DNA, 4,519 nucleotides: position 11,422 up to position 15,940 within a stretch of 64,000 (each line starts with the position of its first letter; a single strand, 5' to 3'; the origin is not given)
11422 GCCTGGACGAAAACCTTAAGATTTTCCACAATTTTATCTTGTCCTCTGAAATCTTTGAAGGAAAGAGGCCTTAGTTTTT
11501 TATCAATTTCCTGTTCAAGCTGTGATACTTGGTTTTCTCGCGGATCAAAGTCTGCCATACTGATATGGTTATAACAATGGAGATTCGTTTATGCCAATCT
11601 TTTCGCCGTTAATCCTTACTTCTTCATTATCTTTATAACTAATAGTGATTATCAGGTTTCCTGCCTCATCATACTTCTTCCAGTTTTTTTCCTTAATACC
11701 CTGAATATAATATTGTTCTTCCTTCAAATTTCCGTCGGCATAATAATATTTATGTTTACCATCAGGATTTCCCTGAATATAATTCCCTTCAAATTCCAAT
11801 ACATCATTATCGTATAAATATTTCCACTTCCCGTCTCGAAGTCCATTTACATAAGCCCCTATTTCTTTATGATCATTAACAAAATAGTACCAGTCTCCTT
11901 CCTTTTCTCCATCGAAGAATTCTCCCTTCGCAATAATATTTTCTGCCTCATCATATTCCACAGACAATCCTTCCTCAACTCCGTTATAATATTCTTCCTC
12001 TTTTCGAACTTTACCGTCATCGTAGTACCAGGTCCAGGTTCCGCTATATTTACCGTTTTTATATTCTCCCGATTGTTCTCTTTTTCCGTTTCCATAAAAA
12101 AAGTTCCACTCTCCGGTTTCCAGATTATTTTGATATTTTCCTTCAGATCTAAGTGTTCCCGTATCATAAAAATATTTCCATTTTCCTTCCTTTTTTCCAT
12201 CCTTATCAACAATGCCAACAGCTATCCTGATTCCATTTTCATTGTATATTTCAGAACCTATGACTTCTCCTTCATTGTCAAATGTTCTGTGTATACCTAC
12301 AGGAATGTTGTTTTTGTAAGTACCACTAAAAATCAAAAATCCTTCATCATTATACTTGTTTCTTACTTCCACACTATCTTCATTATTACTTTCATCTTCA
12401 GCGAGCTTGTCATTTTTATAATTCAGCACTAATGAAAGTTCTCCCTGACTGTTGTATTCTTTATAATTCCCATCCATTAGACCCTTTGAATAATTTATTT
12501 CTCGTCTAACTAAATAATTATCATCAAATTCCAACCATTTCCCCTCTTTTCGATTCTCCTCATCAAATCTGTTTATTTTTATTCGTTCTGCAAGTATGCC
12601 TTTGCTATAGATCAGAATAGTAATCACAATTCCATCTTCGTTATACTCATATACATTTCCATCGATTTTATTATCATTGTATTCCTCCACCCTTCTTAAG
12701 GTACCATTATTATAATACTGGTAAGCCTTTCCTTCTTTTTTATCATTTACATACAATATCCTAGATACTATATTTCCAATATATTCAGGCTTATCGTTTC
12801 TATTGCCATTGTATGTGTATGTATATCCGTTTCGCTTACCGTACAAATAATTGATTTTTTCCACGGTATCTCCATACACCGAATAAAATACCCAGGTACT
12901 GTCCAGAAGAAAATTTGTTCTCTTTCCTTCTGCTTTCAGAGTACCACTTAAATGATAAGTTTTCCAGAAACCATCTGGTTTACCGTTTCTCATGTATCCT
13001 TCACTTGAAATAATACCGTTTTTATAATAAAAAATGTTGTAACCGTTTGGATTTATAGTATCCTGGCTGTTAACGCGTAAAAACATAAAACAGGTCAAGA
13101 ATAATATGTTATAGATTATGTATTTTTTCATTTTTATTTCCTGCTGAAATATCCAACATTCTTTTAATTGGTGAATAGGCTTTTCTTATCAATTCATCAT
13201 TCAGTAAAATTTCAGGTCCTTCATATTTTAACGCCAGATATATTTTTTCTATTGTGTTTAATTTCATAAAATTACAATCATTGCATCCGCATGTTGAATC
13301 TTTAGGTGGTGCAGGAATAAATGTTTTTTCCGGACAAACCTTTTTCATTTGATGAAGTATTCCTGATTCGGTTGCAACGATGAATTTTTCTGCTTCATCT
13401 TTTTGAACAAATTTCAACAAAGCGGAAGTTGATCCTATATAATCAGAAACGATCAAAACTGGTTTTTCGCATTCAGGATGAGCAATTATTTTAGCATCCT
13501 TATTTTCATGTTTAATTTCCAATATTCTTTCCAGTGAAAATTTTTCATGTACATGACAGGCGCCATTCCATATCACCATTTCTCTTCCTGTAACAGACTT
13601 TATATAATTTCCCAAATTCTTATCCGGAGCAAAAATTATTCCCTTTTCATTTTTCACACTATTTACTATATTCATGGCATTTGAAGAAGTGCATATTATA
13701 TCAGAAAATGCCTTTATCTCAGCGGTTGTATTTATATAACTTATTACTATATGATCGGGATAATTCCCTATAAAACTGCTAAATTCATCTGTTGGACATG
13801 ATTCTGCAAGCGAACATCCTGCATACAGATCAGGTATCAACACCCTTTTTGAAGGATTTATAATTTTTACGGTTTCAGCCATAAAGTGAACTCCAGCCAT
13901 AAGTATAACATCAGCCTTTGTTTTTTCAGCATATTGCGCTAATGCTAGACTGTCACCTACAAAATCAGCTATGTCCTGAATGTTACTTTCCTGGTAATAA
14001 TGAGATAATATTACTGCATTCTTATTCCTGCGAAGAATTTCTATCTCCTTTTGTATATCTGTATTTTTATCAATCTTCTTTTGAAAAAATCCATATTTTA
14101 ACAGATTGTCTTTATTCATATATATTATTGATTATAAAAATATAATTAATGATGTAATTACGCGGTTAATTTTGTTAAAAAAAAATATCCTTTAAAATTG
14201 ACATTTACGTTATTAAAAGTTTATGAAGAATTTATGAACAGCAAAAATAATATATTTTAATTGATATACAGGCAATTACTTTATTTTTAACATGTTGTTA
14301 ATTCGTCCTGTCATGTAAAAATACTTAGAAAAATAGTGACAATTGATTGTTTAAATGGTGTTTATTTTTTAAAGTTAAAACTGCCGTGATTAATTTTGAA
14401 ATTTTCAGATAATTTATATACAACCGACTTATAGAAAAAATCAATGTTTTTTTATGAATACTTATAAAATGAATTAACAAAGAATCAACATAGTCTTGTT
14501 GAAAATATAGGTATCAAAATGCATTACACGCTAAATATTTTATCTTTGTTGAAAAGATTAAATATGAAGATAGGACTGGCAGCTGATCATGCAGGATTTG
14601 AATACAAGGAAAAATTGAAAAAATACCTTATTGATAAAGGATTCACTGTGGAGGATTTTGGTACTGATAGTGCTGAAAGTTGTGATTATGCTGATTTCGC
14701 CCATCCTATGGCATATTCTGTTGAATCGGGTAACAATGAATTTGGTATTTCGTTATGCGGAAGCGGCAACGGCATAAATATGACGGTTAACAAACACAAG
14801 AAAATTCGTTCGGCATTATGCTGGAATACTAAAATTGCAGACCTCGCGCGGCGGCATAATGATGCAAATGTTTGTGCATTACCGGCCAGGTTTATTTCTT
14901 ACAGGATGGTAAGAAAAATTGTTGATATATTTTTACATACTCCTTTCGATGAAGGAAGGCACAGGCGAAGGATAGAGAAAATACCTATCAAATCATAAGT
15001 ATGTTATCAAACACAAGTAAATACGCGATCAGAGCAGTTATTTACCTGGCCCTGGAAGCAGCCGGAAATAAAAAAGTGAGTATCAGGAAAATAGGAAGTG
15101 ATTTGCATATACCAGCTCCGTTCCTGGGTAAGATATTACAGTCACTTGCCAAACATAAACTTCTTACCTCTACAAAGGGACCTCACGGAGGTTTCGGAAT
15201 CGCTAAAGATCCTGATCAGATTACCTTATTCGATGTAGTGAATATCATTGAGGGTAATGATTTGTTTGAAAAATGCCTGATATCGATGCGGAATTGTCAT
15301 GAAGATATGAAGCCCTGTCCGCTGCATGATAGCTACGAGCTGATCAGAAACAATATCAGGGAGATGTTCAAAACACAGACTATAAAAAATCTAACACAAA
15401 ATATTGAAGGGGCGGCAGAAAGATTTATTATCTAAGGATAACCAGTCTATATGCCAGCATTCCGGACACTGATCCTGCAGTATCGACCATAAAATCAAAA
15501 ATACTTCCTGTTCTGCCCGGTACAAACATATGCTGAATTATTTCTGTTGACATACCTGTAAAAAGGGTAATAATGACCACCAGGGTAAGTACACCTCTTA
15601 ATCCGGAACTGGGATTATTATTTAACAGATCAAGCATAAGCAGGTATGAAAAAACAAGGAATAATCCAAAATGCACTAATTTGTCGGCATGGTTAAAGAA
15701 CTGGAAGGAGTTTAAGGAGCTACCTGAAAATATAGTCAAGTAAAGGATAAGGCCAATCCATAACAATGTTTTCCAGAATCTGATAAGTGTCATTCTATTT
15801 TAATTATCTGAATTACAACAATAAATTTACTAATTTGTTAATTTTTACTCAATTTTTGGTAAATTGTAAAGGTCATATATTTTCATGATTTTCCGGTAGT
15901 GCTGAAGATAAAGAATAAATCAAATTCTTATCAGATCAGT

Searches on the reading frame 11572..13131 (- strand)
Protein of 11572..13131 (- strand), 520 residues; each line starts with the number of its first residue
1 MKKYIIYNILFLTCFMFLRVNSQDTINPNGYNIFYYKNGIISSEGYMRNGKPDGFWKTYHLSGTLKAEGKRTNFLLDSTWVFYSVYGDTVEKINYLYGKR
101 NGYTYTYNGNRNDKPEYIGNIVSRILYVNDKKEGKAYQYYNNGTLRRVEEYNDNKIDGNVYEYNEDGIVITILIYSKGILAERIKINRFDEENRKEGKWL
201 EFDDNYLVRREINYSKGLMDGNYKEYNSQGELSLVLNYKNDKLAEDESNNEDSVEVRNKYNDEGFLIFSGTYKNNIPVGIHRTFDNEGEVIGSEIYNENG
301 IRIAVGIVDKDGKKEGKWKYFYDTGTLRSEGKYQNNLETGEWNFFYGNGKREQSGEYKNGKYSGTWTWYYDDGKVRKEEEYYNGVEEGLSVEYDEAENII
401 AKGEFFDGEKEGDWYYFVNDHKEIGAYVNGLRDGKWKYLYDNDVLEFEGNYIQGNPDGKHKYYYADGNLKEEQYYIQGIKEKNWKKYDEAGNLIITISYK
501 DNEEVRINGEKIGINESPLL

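Call 33: search_protein_families(library=pfam, proteins=[window:11572-13131:-], max_evalue=0.001)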
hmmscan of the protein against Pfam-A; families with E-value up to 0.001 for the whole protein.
window:11572-13131:- (520 aa): 1 family
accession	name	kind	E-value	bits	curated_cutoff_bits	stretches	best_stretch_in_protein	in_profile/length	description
PF07661.19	MORN_2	-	1.2e-23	80.8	29.6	0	314-335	1-22/22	MORN repeat variant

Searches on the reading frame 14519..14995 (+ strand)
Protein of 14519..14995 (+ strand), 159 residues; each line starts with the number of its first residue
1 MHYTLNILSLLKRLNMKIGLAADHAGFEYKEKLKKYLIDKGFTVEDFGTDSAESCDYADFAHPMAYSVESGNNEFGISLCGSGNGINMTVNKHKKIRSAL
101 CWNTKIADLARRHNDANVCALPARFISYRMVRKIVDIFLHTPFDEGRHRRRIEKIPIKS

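Call 10: search_protein_families(library=ncbifam, proteins=[window:14519-14995:+], max_evalue=0.001)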
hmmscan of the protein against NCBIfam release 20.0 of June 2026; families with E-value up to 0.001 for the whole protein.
window:14519-14995:+ (159 aa): 12 families
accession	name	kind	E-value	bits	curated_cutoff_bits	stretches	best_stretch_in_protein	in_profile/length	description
NF004051.0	PRK05571.1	subfamily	5.3e-50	169.1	135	1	16-155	2-142/149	ribose-5-phosphate isomerase B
TIGR00689.1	rpiB_lacA_lacB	subfamily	1.2e-45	155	88.3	1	19-155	2-139/145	RpiB/LacA/LacB family sugar-phosphate isomerase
TIGR01120.1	rpiB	equivalog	1.9e-41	141.3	138.65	1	17-155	1-139/143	ribose 5-phosphate isomerase B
TIGR02133.1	RPI_actino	equivalog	8e-34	116.6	168.2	1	16-155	1-142/148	ribose-5-phosphate isomerase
NF006381.0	PRK08622.1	equivalog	3.5e-26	92.1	234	1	16-155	1-141/171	galactose-6-phosphate isomerase subunit LacB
NF051858.1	EryPhIsonDerIRhiz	equivalog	3.7e-23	82.3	240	1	16-145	1-132/150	D-erythrulose-4-phosphate isomerase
NF006380.0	PRK08621.1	equivalog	1.1e-21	77.8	164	1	16-153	1-136/142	galactose-6-phosphate isomerase subunit LacA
TIGR01119.1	lacB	equivalog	2.3e-19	69.7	312.55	1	16-146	1-131/171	galactose-6-phosphate isomerase subunit LacB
NF009258.0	PRK12615.1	equivalog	1.7e-17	63.9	325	1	16-151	1-136/171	galactose-6-phosphate isomerase subunit LacB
NF009257.0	PRK12613.1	equivalog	3.2e-16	59.8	243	1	16-153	1-135/141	galactose-6-phosphate isomerase subunit LacA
TIGR01118.1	lacA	equivalog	3.4e-15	56.4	181.1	1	16-153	1-136/141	galactose-6-phosphate isomerase subunit LacA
NF006753.0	PRK09273.1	equivalog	1.5e-06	27.8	137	1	31-122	20-113/211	hypothetical protein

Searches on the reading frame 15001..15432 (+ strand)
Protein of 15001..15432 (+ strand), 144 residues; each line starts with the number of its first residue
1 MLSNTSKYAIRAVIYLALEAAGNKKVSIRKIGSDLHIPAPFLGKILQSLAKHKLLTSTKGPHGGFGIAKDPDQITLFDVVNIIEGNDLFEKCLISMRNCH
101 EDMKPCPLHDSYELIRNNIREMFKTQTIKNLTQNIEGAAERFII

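Call 10: search_protein_families(library=ncbifam, proteins=[window:15001-15432:+], max_evalue=0.001)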
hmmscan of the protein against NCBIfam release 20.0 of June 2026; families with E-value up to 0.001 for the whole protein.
window:15001-15432:+ (144 aa): 7 families
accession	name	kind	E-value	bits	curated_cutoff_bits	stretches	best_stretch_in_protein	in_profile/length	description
TIGR00738.1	rrf2_super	superfamily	9.7e-31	106.4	73.3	1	1-132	2-131/132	Rrf2 family transcriptional regulator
TIGR02010.1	IscR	equivalog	1.8e-16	60.2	207.55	1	2-134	3-132/135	Fe-S cluster assembly transcriptional regulator IscR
TIGR02944.1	suf_reg_Xantho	equivalog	2.9e-15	56.8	110.65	1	5-129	7-128/130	SUF system Fe-S cluster assembly regulator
NF008886.0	PRK11920.1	equivalog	4.2e-15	55.7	193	1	2-115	3-108/153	iron-responsive transcriptional regulator RirA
NF047409.1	Cys_reg_CymR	equivalog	3.1e-13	50.1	195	1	3-136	4-128/139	cysteine metabolism transcriptional regulator CymR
NF008240.0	PRK11014.1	equivalog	9.4e-09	35.5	182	1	3-133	4-129/141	nitric oxide-sensing transcriptional repressor NsrR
NF008110.0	PRK10857.1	equivalog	6.1e-08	32.6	275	1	3-135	4-133/164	Fe-S cluster assembly transcriptional regulator IscR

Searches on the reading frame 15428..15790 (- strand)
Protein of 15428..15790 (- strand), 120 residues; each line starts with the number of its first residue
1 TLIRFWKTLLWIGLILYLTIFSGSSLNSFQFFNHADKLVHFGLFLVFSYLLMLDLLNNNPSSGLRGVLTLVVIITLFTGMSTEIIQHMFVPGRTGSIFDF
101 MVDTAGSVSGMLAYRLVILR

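Call 10: search_protein_families(library=ncbifam, proteins=[window:15428-15790:-], max_evalue=0.001)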
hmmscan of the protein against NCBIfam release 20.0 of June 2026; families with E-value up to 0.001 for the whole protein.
window:15428-15790:- (120 aa): 1 family
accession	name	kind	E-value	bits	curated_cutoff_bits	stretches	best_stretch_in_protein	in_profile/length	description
NF037970.1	vanZ_1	subfamily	1.3e-10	41.8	20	1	31-106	36-108/109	VanZ family protein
